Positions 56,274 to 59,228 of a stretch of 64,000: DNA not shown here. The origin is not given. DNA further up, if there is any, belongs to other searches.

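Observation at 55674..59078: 884-aa CpXC zinc-ribbon / coiled-coil / HEAT-like protein co-operonic with a metallophosphoesterase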

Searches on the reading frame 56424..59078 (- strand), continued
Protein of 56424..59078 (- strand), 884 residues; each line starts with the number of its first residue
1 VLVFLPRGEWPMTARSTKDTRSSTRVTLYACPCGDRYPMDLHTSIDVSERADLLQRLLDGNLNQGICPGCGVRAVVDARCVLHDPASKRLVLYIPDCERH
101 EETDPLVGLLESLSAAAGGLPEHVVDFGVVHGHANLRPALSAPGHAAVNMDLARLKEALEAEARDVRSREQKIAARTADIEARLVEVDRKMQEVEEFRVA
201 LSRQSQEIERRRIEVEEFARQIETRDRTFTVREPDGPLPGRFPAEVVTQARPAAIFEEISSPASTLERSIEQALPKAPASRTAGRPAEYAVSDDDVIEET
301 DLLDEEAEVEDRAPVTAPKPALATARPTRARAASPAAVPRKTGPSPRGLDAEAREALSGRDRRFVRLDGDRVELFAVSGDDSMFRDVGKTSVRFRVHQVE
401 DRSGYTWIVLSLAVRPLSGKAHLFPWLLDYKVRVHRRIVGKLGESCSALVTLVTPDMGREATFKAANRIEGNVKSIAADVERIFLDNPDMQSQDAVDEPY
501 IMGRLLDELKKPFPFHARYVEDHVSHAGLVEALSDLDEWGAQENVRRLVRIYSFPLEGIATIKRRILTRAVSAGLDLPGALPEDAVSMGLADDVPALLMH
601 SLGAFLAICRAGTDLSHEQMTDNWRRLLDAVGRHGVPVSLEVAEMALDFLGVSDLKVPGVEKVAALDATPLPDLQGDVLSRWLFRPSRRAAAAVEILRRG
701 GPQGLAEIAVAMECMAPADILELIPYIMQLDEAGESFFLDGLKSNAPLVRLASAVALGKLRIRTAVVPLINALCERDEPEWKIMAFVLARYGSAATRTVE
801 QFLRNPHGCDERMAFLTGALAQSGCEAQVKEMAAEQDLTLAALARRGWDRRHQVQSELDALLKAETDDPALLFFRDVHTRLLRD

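Call 32: predict_structure(alignment_id=A1)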
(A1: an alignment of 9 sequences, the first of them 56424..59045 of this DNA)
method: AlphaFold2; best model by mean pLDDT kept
length: 873 residues; sequences in the alignment: 9
mean_pLDDT: 67.8   pTM: 0.41
mean pLDDT of the five models: 67.8, 66.1, 63.7, 62.9, 62.8
residues with pLDDT >= 90: 91; 70-90: 445; 50-70: 106; < 50: 231
segments of 3 or more residues with pLDDT < 50: 1-9, 104-109, 133-141, 216-336, 456-460, 497-570, 576-580
pLDDT, mean of each block of 10 residues (from residue 1): 33 71 78 80 81 81 77 73 71 55 48 64 75 46 64 80 85 88 87 87 79 51 30 28 30 38 31 27 29 28 30 26 29 48 80 84 85 67 75 81 65 80 84 78 83 59 73 77 69 52 31 40 38 33 32 42 41 50 67 76 74 79 82 85 70 89 89 88 88 83 86 89 90 89 90 89 89 91 86 86 94 90 88 91 89 84 88 52
secondary structure, 60 per line:
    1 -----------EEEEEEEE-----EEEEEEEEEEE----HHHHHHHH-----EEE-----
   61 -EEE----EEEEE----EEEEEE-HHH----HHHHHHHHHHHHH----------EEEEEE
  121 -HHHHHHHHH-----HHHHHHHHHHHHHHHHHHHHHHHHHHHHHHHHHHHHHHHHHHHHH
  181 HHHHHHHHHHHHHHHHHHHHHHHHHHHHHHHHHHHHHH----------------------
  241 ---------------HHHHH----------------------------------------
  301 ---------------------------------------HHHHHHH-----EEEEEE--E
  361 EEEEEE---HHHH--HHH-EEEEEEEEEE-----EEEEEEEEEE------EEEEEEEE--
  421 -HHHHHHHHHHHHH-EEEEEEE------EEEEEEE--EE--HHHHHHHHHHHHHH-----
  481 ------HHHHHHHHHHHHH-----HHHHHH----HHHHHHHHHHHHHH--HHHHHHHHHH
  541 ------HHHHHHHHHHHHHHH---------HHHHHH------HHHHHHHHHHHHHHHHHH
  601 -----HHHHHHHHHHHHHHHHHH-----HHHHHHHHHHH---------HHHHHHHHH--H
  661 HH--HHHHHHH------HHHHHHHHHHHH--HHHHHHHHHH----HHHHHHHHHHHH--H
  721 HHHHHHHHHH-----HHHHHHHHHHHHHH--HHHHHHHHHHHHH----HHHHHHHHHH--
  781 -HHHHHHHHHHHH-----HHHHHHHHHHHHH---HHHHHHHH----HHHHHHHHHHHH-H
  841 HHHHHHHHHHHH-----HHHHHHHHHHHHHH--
elements in order (helices of 4 or more, strands of 3 or more residues): E12-19 E25-35 H40-47 E53-55 E62-64 E69-73 E78-83 H92-104 E115-120 H122-130 H136-218 H256-260 H340-346 E352-357 E360-366 H370-373 E380-389 E395-404 E411-418 H422-434 E436-442 E449-455 H462-475 H487-499 H505-510 H515-528 H531-540 H547-561 H571-576 H583-600 H606-623 H629-639 H649-657 H665-671 H678-689 H692-701 H706-717 H720-730 H736-749 H752-764 H769-778 H782-793 H799-811 H815-822 H827-838 H840-852 H858-871
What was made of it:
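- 58392..58640 (-): Coiled-coil stalk, residues 136-218, rich in Arg and Glu. Its length varies widely across the family. Single long helix in the AF2 model (call 32).
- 58038..58391 (-): Disordered Pro/Ala/acidic linker, residues 219-336, with a conserved acidic-hydrophobic motif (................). pLDDT<50 (call 32).
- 57336..57605 (-): Conserved helical connector, residues 481-570 (motifs PFPFH, YSFPLEG, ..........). It is poorly modelled. pLDDT 30-50 with the shallow alignment (call 32).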

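Call 38: fold_search(model_id=the predicted structure, library=pdb)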
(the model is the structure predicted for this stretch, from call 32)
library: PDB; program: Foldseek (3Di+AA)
matches with E <= 10: 997; with E <= 0.001: 5
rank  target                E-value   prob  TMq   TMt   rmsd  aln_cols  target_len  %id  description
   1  7z0g_C                4.5e-04  1.00  0.14  0.44  12.8       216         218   20  CPAP:TUBULIN:IE5 ALPHAREP COMPLEX P1 SPACE GROUP (released 2022-04-13)
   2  6gwc_C                6.1e-04  1.00  0.14  0.44  13.2       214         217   21  Tubulin:iE5 alphaRep complex (released 2019-01-30)
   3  7q1f_C                6.1e-04  1.00  0.14  0.44  13.1       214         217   20  CPAP:TUBULIN:IE5 ALPHAREP COMPLEX (released 2022-04-20)
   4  6fsq                  6.4e-04  1.00  0.13  0.26  18.3       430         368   19  Structure of A3_bGFPD, an artificial bi-domain protein based on two different alphaRep domains : A3 and a GFP binding do (released 2018-08-08)
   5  7z0g_T                8.0e-04  1.00  0.14  0.43  12.9       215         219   20  CPAP:TUBULIN:IE5 ALPHAREP COMPLEX P1 SPACE GROUP (released 2022-04-13)
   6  6bzx_A                1.0e-03  1.00  0.14  0.30  13.4       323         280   22  Structure of the artificial complex alpha-Rep/Octarellin V.1 crystallized by counter diffusion in a capillary (released 2019-01-09)
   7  7q1f_T                1.1e-03  1.00  0.14  0.43  13.1       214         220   20  CPAP:TUBULIN:IE5 ALPHAREP COMPLEX (released 2022-04-20)
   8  4rv1_A                1.3e-03  0.99  0.14  0.22  14.3       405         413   14  Crystal Structure of Engineered Protein. Northeast Structural Genomics Consortium (NESG) Target OR497. (released 2014-12-10)
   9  6gwd_G                1.4e-03  1.00  0.10  0.43  13.8       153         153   24  Tubulin:iiH5 alphaRep complex (released 2019-01-30)
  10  7p0h_A                1.6e-03  1.00  0.14  0.26  11.1       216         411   19  Crystal structure of Helicobacter pylori ComF fused to an artificial alphaREP crystallization helper(named B2) (released 2022-04-06)
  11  7q1e_C                2.6e-03  1.00  0.10  0.42  14.1       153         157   25  CPAP:TUBULIN:IIH5 ALPHAREP COMPLEX (released 2022-04-13)
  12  2vgl_A                2.6e-03  0.99  0.16  0.21  18.3       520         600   14  AP2 CLATHRIN ADAPTOR CORE (released 2007-12-25)
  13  6gwd_I                2.7e-03  1.00  0.10  0.43  13.9       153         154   24  Tubulin:iiH5 alphaRep complex (released 2019-01-30)
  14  4zv6_A                3.5e-03  1.00  0.14  0.37  13.7       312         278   20  Crystal structure of the artificial alpharep-7 octarellinV.1 complex (released 2016-05-25)
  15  6gwd_H                6.6e-03  1.00  0.10  0.42  14.1       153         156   25  Tubulin:iiH5 alphaRep complex (released 2019-01-30)
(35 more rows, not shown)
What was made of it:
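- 56427..57335 (-): HEAT-like alpha-solenoid, residues 571-873. Foldseek alphaRep, AP2 and importin hits (call 38).
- On HEAT-like repeats (Pfam HEAT_2 / HEAT): AF2 solenoid at pLDDT 85-90 with Foldseek alphaRep, AP2 and importin hits (calls 32, 38).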

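Call 48: search_protein_representatives(alignment_id=A1)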
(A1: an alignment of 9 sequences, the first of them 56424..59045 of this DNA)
Query: 9 sequences, 897 profile positions. Proteins with E-value up to 0.001 (for the whole library): 1370; up to 1e-10: 499; up to 1e-30: 234. The best 150 are listed.
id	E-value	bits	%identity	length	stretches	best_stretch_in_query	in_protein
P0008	0.0e+00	1440.3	-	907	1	1-897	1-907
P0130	8.2e-178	610.0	-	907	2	149-871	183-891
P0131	4.0e-145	501.8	-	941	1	4-870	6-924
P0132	1.1e-141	490.4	-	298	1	600-897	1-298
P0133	1.1e-116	407.8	-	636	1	239-870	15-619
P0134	4.8e-105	369.2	-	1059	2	329-870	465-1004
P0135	3.0e-88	313.6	-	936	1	6-894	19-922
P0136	1.3e-83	298.3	-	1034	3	541-890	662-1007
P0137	1.7e-80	288.0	-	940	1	6-890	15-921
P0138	3.4e-80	287.0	-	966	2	538-893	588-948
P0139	1.1e-79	285.3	-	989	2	148-891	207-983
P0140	1.3e-79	285.1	-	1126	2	293-876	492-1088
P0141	5.9e-79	282.9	-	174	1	725-897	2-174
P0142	1.6e-77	278.1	-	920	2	439-890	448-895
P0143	1.4e-75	271.7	-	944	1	8-888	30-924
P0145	1.0e-73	265.5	-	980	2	539-889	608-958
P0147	1.2e-71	258.7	-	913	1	9-893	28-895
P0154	2.2e-66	241.2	-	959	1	7-893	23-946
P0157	3.6e-63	230.6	-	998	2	8-868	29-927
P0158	5.0e-63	230.2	-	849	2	5-256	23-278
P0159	8.3e-63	229.4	-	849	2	10-230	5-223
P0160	2.6e-62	227.8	-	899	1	5-889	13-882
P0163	2.0e-61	224.9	-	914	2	536-891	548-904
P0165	3.0e-60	220.9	-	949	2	435-837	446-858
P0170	1.2e-57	212.3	-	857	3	417-837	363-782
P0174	1.0e-56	209.3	-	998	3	683-875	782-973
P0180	6.3e-55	203.3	-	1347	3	7-211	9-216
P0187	3.8e-54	200.8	-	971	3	524-895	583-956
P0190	4.8e-53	197.1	-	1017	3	669-870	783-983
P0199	2.0e-51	191.8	-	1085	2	8-253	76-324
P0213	1.8e-47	178.7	-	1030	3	8-258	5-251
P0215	2.2e-47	178.4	-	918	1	5-871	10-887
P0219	6.7e-47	176.8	-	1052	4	11-199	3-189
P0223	2.2e-46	175.1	-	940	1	5-894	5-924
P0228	4.4e-44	167.5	-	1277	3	525-805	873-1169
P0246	4.5e-41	157.5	-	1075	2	440-873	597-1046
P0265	3.3e-39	151.3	-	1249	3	9-149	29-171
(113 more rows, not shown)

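Call 50: list_cluster_members(proteins=[P0130, P0131, P0135, P0137, P0143, P0147, P0154, P0160, P0215, P0223])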
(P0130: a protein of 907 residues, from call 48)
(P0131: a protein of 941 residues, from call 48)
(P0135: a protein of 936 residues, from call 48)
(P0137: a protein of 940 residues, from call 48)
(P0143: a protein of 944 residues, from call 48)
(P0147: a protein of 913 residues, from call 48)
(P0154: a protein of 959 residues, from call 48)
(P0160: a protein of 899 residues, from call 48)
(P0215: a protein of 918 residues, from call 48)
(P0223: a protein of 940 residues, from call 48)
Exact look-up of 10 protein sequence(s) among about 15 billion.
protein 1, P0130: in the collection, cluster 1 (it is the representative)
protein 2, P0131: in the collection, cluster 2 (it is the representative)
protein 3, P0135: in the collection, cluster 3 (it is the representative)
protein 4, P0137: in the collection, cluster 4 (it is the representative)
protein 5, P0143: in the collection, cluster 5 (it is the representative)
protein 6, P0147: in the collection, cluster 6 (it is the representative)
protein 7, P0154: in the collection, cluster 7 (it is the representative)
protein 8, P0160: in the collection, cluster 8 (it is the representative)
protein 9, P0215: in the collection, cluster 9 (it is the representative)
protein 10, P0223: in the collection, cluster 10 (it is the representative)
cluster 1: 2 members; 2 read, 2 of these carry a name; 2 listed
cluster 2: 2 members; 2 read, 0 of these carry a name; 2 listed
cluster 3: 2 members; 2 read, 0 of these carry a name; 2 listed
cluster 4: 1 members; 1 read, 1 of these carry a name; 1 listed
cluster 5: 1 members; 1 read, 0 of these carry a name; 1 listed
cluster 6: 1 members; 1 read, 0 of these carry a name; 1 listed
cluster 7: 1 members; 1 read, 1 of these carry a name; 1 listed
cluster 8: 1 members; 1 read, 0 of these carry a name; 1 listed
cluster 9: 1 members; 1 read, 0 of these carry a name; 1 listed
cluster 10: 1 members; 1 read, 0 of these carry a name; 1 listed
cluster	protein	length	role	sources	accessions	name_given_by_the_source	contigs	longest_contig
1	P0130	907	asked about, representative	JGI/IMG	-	hypothetical protein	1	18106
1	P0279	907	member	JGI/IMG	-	hypothetical protein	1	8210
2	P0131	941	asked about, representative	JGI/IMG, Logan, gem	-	-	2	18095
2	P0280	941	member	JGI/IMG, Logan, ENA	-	-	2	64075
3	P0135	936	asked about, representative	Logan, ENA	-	-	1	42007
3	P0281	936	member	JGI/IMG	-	-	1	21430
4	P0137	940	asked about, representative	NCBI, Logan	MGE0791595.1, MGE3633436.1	MAG: hypothetical protein AB7S26_38320 [Sandaracinaceae bacterium]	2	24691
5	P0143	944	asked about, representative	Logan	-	-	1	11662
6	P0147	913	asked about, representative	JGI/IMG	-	-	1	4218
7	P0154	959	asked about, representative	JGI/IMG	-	hypothetical protein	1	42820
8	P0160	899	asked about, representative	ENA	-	-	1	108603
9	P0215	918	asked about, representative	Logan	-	-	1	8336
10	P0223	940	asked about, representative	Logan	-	-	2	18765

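Call 54: find_related_loci(query=A4, collection=metagenome_contigs, flank=5000)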
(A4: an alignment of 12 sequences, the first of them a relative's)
Query A4 (940 aa) in metagenome_contigs; peptide patterns used: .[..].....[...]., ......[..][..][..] (x = any residue, [..] = any of these).
248 stretches matched a pattern; 35 encode a relative of the query (tblastn E <= 1e-3); 35 distinct loci.
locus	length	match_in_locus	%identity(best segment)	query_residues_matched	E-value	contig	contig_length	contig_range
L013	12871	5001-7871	47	1-934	0e+0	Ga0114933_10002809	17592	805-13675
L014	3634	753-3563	50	1-928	0e+0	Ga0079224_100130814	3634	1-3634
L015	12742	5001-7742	45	14-934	0e+0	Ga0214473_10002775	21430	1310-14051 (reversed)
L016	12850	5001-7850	55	1-935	0e+0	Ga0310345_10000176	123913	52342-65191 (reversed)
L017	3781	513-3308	45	14-937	0e+0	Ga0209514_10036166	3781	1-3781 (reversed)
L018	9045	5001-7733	41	3-934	0e+0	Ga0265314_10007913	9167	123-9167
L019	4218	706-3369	42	6-940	0e+0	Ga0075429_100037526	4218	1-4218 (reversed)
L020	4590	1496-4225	45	21-937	0e+0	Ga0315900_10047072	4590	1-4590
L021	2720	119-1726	55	403-935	2e-180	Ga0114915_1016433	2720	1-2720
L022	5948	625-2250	50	398-939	1e-151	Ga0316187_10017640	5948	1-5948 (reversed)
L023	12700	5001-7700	39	18-937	1e-148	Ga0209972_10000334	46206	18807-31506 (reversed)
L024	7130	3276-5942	39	14-925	7e-140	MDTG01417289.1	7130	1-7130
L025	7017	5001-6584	53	411-935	3e-138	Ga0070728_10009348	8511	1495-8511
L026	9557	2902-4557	49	394-940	8e-138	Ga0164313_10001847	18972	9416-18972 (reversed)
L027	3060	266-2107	45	327-937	5e-137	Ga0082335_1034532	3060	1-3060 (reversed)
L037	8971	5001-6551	43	432-936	7e-104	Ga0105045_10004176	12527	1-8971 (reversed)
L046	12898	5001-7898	39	18-937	5e-168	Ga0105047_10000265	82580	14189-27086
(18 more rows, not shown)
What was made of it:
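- Tried and rejected: The 12-sequence subgroup alignment A4 worked (call 54).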
